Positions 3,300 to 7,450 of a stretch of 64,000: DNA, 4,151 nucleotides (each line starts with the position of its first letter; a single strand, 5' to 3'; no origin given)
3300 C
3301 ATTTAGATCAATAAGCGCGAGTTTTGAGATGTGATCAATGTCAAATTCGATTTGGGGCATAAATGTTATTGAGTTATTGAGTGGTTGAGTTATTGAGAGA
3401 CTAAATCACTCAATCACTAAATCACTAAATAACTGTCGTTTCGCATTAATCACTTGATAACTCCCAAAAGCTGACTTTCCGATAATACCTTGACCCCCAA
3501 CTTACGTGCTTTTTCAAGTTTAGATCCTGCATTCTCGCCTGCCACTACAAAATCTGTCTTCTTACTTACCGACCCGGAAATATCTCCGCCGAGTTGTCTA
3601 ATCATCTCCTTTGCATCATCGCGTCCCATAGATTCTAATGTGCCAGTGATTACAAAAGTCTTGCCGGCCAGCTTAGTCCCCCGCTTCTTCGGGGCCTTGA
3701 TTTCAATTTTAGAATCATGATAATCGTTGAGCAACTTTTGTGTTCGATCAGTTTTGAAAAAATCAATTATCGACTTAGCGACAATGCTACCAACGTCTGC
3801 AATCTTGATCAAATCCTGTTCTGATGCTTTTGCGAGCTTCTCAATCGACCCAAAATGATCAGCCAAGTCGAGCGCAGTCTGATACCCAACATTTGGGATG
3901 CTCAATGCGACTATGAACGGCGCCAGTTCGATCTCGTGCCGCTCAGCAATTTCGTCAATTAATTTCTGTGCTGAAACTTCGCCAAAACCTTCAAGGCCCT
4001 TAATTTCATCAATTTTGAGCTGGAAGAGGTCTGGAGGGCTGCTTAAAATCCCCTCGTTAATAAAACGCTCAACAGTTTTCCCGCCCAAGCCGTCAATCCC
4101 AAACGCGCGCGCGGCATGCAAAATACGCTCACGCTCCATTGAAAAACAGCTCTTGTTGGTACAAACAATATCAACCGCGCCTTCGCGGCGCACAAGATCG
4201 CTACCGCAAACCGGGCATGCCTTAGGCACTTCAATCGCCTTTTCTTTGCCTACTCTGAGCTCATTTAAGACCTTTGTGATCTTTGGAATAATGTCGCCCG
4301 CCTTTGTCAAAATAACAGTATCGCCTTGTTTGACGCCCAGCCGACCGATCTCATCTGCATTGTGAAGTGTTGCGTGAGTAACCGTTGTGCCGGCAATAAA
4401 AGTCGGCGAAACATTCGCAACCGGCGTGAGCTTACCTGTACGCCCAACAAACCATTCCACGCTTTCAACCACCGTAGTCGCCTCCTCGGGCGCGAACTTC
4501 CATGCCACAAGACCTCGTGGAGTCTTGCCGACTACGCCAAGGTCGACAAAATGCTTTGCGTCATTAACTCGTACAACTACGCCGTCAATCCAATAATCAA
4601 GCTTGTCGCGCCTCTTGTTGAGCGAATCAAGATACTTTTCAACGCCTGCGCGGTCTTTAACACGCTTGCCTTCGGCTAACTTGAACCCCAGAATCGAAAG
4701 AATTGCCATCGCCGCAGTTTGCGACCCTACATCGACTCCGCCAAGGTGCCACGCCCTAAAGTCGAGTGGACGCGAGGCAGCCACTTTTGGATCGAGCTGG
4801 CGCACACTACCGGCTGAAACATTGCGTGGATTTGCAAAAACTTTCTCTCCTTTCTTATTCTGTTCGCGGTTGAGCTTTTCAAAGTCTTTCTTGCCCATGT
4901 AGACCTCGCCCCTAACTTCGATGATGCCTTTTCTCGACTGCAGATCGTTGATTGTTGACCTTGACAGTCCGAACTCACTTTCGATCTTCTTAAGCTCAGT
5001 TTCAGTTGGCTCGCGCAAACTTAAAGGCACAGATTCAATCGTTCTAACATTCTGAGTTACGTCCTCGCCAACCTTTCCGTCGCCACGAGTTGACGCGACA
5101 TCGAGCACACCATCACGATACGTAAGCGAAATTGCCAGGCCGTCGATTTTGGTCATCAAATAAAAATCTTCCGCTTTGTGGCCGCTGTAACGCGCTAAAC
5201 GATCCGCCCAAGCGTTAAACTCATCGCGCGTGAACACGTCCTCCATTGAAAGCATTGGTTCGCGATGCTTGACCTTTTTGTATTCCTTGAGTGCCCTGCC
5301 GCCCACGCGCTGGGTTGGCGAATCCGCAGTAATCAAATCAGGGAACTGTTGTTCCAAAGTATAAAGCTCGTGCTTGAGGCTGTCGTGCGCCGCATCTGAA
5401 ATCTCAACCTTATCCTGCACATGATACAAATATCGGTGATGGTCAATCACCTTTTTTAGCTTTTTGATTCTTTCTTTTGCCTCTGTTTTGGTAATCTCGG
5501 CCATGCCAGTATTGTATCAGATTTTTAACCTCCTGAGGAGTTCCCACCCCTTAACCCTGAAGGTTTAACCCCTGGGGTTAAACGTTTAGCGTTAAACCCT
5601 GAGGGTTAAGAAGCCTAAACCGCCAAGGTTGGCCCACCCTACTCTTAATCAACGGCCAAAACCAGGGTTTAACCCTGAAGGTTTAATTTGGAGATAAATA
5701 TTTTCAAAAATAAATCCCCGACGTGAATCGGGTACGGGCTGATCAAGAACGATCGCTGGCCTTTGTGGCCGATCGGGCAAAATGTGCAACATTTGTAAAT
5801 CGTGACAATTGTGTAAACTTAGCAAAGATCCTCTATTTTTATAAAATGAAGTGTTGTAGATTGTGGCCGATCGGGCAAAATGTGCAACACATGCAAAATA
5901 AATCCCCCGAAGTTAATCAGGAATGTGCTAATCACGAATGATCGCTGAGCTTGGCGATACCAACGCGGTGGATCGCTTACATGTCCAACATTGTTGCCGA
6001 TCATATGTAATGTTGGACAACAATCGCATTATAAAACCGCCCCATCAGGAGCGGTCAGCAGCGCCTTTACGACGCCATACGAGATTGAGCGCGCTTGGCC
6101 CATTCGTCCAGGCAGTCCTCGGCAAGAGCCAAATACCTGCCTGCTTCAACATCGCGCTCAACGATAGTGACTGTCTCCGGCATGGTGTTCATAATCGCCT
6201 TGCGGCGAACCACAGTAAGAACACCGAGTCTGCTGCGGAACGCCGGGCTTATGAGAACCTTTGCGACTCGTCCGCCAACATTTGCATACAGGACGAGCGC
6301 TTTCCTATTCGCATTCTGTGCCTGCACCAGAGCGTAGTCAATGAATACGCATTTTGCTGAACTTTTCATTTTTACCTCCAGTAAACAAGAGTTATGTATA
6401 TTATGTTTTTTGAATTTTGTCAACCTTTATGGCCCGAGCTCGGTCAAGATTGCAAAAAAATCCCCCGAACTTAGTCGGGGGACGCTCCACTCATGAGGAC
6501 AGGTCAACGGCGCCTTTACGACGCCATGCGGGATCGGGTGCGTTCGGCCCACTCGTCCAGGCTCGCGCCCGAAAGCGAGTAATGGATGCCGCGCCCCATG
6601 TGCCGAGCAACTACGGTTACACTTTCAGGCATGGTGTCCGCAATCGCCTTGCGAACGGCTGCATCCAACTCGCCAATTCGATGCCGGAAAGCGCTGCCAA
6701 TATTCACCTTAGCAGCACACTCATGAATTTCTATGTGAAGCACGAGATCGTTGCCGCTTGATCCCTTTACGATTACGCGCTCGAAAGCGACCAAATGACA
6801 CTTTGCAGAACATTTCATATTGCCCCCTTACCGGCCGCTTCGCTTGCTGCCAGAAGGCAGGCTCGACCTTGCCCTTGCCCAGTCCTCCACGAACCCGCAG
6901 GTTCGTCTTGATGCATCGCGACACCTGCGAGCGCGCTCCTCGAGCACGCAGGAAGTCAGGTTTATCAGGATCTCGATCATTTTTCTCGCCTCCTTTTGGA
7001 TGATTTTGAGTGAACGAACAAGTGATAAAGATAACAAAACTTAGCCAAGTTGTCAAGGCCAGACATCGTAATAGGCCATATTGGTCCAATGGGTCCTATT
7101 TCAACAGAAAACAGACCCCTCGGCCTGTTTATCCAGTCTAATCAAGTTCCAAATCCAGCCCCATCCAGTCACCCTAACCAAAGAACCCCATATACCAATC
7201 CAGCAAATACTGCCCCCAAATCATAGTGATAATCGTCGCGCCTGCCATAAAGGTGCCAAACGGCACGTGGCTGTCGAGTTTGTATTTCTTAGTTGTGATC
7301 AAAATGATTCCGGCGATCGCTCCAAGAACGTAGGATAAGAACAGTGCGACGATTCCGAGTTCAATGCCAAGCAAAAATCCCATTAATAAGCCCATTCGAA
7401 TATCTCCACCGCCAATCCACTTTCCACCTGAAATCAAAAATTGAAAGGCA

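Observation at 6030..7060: Tandem pair of strongly expressed 100-aa paralogs, one preceded by an Arg/Cys-rich 50-codon upstream ORF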

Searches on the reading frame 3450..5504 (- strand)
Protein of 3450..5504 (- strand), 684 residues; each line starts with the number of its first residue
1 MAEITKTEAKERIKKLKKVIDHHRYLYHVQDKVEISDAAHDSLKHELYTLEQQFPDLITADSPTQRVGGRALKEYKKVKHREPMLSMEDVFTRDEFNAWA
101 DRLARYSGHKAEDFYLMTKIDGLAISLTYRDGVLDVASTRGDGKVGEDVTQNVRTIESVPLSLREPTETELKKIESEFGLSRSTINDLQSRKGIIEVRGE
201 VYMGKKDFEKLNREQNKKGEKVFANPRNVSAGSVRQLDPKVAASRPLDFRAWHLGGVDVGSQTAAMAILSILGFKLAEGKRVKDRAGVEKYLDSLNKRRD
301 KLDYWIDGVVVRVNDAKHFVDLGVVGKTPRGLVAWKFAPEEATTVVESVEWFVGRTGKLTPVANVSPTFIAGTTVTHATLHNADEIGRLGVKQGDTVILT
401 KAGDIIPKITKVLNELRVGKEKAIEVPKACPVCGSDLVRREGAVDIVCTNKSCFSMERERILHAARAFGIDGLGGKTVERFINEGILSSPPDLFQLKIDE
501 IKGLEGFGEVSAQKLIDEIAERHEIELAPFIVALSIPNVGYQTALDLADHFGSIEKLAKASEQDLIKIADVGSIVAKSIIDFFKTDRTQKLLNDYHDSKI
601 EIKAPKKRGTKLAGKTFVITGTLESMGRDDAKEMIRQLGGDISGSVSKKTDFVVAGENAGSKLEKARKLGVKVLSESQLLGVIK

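Call 51: find_related_loci(query=window:3450-5504:-, collection=genome_contigs, flank=10000)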
Query window:3450-5504:- (684 aa) in genome_contigs; peptide patterns used: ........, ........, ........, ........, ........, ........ (x = any residue, [..] = any of these).
158 stretches matched a pattern; 19 encode a relative of the query (tblastn E <= 1e-3); 19 distinct loci.
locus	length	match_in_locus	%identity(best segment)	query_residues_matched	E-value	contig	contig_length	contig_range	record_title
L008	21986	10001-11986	54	6-683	0e+0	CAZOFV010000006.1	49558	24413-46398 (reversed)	MAG TPA_asm: uncultured Candidatus Saccharibacteria bacterium isolate SRP302447_co4_93 genome assembly, contig: NODE_201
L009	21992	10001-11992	54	4-683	0e+0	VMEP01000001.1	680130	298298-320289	MAG: Parcubacteria group bacterium LiPW_30 LiPW30_scaffold_20, whole genome shotgun sequence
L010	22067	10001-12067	49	4-684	0e+0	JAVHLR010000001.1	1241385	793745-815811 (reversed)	MAG: Patescibacteria group bacterium isolate Ess09-17 NODE_1_length_1241385_cov_18.045301, whole genome shotgun sequence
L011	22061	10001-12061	49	4-683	0e+0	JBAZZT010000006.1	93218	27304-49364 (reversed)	MAG: Patescibacteria group bacterium isolate SO_2017_GW3_23 scaffold_242_c1_OW296A_2017, whole genome shotgun sequence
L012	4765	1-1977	51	35-684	0e+0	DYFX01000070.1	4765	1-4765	MAG TPA_asm: Candidatus Paceibacter sp. isolate BE2011_4_66_9 Afr_mines_BE2011_2967_length_4765_cov_3_046072, whole geno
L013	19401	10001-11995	46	6-684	0e+0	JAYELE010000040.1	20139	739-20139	MAG: Patescibacteria group bacterium isolate MAG118 MAG118_40, whole genome shotgun sequence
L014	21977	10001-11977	41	10-683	2e-160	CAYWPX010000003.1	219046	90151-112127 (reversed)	MAG TPA_asm: uncultured Planctomycetia bacterium isolate SRP278252_co2_234 genome assembly, contig: NODE_46_length_21904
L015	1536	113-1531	51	4-496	1e-168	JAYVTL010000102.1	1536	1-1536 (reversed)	MAG: Candidatus Uhrbacteria bacterium isolate GL74_UP_concoct_124_sub GL74_UP_concoct_124_sub_101, whole genome shotgun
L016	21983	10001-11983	41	10-683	4e-153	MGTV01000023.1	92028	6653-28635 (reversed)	MAG: Elusimicrobia bacterium GWA2_62_23 gwa2_scaffold_197, whole genome shotgun sequence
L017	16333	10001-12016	40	5-678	1e-144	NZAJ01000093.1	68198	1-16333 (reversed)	MAG: Micavibrio sp. isolate ARS33 MHASMcontig_638107, whole genome shotgun sequence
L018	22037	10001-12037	40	1-680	2e-140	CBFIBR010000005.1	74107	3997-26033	MAG: Candidatus Puniceispirillales bacterium isolate Co_bin_53_indstr genome assembly, contig: Co_bin_53_indstr_c5, whol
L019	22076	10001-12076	38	10-682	1e-134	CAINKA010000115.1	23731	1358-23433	MAG: uncultured Alphaproteobacteria bacterium isolate LJ-5-9m_bin-1355 genome assembly, contig: bin-1355:115/168, whole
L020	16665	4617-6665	38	12-684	1e-132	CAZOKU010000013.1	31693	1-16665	MAG TPA_asm: uncultured Rhizobium sp. isolate SRP257259_co1_386 genome assembly, contig: NODE_1505_length_31693_cov_5.65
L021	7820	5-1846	39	61-683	1e-132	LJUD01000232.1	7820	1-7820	MAG: bacterium SM23_31 isolate SM23_31 WORSMTZ_49634, whole genome shotgun sequence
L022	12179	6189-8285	37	7-683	6e-131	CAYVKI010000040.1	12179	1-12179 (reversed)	MAG TPA_asm: uncultured Rhizobium sp. isolate SRP285395_co1_351 genome assembly, contig: NODE_8544_length_12179_cov_4.95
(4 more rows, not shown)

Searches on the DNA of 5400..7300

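Call 18: search_rna_families(source=window, start=5400, end=7300, threshold=evalue, max_evalue=1)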
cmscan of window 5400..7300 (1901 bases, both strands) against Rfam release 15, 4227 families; matches with E-value up to 1: 1.
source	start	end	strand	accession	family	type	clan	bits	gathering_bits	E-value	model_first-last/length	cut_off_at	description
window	5565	5609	+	RF03717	mir-3119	Gene; miRNA;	-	20.4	80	0.57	1-85/85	no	mir-3119 microRNA precursor family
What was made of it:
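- On Known cis-regulatory RNA (Rfam): No relevant match at E <= 1 in 5400-7300 (call 18).
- There is no Rfam match even at E <= 1 (call 18).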

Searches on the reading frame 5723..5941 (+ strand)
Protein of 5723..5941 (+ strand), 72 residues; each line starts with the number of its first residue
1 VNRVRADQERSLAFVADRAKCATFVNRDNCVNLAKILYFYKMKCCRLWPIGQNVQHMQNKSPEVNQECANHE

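Call 87: search_protein_families(library=pfam, proteins=[window:5723-5941:+], max_evalue=1)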
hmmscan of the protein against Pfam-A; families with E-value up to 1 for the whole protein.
window:5723-5941:+ (72 aa): 1 family
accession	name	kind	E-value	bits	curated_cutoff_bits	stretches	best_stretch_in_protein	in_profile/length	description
PF21468.3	Tor_FN3_2nd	-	0.008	16.8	27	1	22-71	24-71/86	Tyrosine-protein kinase receptor torso, second FN3 domain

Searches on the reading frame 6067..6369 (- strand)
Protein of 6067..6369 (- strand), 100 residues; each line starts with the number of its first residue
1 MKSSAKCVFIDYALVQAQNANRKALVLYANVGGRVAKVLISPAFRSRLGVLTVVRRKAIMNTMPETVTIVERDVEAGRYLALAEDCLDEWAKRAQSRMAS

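Call 3: search_protein_families(library=pfam, proteins=[window:6067-6369:-], max_evalue=1)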
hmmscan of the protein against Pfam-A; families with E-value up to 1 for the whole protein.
window:6067-6369:- (100 aa): 0 families

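Call 6: search_protein_families(library=ncbifam, proteins=[window:6067-6369:-], max_evalue=1)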
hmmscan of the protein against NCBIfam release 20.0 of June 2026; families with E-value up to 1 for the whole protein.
window:6067-6369:- (100 aa): 1 family
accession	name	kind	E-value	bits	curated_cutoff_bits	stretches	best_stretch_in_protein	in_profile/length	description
TIGR04461.1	endura_MppQ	equivalog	0.047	12.7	540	1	19-77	138-198/392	enduracididine biosynthesis enzyme MppQ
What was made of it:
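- On Ribosome hibernation/modulation factors (HPF/RaiA) or other ribosome-associated small proteins: No hit in Pfam or NCBIfam (calls 3, 6).
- There is no match to any ribosome-associated family in Pfam or NCBIfam (calls 3, 6).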

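Call 7: search_protein_families(library=phrogs, proteins=[window:6067-6369:-], max_evalue=1)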
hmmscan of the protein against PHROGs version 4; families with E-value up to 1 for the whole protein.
window:6067-6369:- (100 aa): 0 families

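Call 8: search_protein_families(library=padloc, proteins=[window:6067-6369:-], max_evalue=1)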
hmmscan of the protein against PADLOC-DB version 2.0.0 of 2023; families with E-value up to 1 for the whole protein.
window:6067-6369:- (100 aa): 0 families

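Call 52: list_cluster_members(proteins=[window:6070-6369:-, window:6519-6818:-, window:6831-6980:-, window:6831-7037:-, window:3453-5504:-, window:7177-7968:-])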
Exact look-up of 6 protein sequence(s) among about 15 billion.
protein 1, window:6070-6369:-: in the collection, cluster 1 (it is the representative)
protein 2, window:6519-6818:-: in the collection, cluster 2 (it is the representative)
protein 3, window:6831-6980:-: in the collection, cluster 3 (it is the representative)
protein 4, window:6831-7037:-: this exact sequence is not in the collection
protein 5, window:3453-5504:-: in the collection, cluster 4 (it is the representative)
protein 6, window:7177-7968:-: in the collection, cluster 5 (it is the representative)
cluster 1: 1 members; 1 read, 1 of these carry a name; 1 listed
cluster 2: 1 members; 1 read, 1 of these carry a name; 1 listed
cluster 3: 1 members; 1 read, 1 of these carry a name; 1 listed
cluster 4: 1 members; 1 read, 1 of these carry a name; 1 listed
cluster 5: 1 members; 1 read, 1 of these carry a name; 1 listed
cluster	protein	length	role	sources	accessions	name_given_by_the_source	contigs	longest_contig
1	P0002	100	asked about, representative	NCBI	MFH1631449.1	MAG: hypothetical protein ABIA47_00275 [bacterium]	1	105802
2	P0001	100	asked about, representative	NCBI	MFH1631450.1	MAG: hypothetical protein ABIA47_00280 [bacterium]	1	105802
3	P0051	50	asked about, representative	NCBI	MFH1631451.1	MAG: hypothetical protein ABIA47_00285 [bacterium]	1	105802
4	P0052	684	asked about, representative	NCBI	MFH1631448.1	MAG: NAD-dependent DNA ligase LigA [bacterium]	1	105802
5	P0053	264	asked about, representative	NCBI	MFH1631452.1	MAG: prepilin peptidase [bacterium]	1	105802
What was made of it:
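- Checked: NCBI annotates all three ORFs as hypothetical proteins (ABIA47_00275, 00280, 00285; call 52).
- NCBI's pipeline called it a gene (call 52).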
